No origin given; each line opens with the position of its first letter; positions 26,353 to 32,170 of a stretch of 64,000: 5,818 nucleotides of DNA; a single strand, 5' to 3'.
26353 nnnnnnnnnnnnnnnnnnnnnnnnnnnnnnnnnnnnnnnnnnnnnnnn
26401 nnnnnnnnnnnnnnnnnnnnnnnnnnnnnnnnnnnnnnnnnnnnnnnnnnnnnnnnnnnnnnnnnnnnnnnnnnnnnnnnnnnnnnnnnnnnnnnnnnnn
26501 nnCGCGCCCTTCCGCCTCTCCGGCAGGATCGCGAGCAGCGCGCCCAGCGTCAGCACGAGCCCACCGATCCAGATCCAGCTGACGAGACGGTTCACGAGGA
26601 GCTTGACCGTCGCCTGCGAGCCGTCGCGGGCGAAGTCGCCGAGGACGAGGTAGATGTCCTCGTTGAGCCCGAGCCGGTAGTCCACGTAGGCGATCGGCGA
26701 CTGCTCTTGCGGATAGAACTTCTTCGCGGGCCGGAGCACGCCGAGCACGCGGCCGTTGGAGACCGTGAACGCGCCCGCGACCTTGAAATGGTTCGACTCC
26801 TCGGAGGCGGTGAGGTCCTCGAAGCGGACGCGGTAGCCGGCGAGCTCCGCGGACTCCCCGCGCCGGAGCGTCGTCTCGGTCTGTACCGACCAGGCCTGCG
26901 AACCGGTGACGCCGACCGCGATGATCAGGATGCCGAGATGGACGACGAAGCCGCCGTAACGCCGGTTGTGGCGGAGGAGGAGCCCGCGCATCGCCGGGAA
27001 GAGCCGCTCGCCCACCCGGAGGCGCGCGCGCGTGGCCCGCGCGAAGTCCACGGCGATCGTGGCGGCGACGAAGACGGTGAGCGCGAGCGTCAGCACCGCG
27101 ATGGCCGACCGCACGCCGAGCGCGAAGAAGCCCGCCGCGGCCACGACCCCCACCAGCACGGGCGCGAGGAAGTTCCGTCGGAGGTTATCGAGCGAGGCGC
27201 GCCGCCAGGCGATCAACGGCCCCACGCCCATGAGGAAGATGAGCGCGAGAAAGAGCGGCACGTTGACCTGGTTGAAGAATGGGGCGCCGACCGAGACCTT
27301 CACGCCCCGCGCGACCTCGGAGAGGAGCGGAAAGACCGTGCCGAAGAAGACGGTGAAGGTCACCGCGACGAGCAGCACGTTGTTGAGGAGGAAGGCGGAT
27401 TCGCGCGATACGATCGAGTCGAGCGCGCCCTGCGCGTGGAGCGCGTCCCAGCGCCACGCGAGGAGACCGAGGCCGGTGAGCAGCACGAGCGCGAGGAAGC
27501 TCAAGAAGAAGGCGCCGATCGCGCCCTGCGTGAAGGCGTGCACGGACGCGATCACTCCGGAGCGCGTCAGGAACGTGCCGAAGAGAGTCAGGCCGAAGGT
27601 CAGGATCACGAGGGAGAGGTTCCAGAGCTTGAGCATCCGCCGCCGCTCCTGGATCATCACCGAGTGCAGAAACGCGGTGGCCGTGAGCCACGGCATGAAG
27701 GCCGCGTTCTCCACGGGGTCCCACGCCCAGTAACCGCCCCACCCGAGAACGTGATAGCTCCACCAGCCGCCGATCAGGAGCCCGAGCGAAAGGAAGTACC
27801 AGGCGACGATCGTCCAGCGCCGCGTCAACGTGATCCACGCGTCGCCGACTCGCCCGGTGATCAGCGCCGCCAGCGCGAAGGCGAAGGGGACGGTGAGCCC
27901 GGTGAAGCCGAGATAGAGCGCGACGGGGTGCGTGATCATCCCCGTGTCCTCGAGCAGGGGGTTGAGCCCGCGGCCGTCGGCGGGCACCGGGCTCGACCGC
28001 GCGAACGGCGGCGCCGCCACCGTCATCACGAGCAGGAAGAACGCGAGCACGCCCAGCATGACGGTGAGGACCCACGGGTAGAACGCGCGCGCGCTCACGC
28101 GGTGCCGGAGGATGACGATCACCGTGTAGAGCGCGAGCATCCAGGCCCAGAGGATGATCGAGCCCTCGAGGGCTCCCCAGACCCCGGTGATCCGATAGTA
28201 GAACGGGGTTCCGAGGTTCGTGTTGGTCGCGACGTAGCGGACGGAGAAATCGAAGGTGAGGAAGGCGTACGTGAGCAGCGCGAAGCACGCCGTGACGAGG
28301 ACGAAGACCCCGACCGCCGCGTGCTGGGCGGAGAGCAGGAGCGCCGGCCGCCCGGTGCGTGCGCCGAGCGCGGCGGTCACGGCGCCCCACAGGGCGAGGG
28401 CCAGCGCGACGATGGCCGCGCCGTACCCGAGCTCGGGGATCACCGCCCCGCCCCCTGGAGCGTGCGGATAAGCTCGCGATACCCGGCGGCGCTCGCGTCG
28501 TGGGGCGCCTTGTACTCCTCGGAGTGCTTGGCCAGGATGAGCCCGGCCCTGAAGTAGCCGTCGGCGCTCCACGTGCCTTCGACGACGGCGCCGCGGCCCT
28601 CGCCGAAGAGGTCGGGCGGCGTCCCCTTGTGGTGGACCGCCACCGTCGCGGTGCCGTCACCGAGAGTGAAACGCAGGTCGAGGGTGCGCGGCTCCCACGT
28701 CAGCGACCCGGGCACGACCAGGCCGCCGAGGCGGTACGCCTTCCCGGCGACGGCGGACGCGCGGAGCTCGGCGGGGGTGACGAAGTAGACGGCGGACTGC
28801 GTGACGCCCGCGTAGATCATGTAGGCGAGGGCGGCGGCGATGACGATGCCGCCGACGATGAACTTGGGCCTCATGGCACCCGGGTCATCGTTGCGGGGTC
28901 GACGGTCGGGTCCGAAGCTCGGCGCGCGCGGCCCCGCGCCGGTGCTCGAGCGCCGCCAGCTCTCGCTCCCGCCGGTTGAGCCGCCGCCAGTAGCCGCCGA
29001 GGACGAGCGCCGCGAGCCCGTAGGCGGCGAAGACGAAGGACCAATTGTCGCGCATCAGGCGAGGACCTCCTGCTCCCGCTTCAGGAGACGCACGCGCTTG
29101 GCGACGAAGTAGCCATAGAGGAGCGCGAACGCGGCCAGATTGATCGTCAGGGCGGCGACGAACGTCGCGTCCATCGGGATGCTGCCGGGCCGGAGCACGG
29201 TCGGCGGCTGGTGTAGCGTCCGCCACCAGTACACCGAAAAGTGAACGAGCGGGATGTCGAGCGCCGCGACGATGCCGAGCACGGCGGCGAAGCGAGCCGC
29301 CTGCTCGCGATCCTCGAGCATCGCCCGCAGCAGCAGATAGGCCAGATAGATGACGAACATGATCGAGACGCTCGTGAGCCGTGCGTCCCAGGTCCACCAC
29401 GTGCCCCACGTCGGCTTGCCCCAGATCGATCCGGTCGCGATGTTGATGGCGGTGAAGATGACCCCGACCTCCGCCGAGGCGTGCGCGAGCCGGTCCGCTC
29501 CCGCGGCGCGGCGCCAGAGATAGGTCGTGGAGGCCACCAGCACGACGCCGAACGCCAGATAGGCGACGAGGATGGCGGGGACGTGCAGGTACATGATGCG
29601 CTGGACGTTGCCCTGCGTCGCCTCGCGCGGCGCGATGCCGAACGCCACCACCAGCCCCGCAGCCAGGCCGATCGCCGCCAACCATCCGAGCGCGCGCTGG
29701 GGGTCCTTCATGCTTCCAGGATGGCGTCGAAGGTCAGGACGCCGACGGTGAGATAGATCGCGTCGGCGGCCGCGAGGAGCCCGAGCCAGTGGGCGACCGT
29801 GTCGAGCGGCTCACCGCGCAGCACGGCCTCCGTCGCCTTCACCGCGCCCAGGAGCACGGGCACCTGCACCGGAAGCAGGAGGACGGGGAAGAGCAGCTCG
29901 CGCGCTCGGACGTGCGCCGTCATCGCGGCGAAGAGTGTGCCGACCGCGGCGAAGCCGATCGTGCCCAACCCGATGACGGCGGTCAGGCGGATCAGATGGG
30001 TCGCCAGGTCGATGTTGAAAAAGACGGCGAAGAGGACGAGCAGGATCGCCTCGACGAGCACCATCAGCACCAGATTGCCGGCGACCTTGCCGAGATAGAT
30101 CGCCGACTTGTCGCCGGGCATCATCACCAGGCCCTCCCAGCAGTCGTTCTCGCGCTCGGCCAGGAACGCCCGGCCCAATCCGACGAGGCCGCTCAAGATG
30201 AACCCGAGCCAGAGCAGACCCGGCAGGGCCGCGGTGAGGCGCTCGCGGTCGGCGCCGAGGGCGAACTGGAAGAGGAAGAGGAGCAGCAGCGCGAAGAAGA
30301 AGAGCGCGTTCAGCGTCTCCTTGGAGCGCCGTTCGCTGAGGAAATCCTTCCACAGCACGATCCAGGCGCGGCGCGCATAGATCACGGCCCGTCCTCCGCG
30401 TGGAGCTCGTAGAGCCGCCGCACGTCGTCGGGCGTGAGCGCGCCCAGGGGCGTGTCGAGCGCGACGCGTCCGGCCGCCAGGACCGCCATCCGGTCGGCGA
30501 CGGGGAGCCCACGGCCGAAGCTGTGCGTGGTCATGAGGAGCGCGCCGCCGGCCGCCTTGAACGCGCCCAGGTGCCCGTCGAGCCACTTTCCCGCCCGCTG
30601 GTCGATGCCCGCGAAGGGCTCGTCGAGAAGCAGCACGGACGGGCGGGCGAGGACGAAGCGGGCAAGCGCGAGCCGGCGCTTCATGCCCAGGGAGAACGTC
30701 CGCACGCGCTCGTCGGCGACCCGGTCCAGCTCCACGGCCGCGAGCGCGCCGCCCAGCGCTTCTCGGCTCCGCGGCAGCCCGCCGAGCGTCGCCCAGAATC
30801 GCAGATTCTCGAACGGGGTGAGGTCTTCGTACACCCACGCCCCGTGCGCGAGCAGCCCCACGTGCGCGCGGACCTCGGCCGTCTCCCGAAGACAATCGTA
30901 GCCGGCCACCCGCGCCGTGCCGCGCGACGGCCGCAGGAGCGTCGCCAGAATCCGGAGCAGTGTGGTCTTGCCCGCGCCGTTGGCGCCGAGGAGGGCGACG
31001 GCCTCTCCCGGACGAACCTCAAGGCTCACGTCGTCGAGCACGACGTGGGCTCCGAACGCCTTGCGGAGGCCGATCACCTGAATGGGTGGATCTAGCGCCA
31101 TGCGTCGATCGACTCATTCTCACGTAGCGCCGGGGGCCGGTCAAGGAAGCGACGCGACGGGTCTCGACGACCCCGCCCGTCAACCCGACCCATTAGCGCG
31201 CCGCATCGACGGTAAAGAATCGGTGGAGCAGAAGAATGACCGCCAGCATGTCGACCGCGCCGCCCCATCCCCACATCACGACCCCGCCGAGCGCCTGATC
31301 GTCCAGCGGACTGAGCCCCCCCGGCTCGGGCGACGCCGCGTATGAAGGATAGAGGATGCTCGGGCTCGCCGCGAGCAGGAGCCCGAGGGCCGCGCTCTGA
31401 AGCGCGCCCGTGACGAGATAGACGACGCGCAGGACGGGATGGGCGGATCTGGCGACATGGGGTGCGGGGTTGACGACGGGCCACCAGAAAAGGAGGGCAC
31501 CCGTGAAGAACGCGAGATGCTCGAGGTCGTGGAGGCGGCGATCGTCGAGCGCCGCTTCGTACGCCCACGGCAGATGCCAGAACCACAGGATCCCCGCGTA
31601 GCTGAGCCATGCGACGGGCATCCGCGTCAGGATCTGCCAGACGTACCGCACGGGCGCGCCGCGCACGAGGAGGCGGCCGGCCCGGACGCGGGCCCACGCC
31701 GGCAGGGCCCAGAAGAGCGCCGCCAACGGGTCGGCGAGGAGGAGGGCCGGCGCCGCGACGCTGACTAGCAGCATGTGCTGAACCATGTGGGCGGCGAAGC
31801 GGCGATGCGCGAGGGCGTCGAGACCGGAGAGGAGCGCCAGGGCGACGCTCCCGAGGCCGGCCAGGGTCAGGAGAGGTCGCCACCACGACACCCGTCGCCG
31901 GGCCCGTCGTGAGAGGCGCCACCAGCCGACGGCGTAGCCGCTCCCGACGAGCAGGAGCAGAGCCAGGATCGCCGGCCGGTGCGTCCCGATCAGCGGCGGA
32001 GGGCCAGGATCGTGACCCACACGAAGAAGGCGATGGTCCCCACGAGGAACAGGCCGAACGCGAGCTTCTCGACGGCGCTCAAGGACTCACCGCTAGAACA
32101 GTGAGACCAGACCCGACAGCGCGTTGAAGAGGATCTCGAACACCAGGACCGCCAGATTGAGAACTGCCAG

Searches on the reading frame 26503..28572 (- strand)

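Call 42: search_protein_families(library=pfam, proteins=[window:26503-28572:-], max_evalue=0.00001)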
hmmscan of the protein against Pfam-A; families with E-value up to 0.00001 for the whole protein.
window:26503-28572:- (690 aa): 2 families
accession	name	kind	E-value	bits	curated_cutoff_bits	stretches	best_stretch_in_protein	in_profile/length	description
PF16327.10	CcmF_C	-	4.9e-71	240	28.7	1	357-683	1-321/323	Cytochrome c-type biogenesis protein CcmF C-terminal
PF01578.25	Cytochrom_C_asm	-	3.3e-33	115.6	29.9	1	132-338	1-206/212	Cytochrome C assembly protein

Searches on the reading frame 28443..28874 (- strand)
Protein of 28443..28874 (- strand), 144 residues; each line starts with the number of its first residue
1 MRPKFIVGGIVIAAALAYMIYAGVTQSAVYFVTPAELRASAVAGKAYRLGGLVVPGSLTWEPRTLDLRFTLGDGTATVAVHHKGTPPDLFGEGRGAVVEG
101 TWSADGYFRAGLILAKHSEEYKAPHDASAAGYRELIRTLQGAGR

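Call 42: search_protein_families(library=pfam, proteins=[window:28443-28874:-], max_evalue=0.00001)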
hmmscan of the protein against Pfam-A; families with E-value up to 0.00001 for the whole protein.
window:28443-28874:- (144 aa): 1 family
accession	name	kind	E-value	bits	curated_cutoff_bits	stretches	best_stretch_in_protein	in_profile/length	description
PF03100.22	CcmE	-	2.2e-27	95.7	24.6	1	29-123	2-98/99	CcmE domain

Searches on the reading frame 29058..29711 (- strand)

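Call 42: search_protein_families(library=pfam, proteins=[window:29058-29711:-], max_evalue=0.00001)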
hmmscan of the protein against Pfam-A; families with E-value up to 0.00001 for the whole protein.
window:29058-29711:- (218 aa): 1 family
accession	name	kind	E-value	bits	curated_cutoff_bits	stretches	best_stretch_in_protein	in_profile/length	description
PF01578.25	Cytochrom_C_asm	-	7.8e-34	117.6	29.9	1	14-167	38-212/212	Cytochrome C assembly protein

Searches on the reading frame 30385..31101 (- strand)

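Call 42: search_protein_families(library=pfam, proteins=[window:30385-31101:-], max_evalue=0.00001)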
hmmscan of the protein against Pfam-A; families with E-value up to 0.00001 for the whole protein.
window:30385-31101:- (239 aa): 2 families
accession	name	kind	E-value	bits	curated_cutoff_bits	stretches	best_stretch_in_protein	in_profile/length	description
PF00005.33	ABC_tran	-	2.4e-30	106.4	25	1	22-164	1-137/137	ABC transporter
PF13304.12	AAA_21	-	8.6e-11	42.9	27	0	36-58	3-25/304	AAA domain, putative AbiEii toxin, Type IV TA system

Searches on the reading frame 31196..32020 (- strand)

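Call 43: search_protein_families(library=pfam, proteins=[window:31196-32020:-], max_evalue=0.00001)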
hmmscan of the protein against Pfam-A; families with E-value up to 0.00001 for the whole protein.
window:31196-32020:- (275 aa): 1 family
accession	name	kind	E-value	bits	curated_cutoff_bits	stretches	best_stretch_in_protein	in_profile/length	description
PF09678.15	Caa3_CtaG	-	5.8e-57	193.2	27.7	1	28-268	2-234/237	Cytochrome c oxidase caa3 assembly factor (Caa3_CtaG)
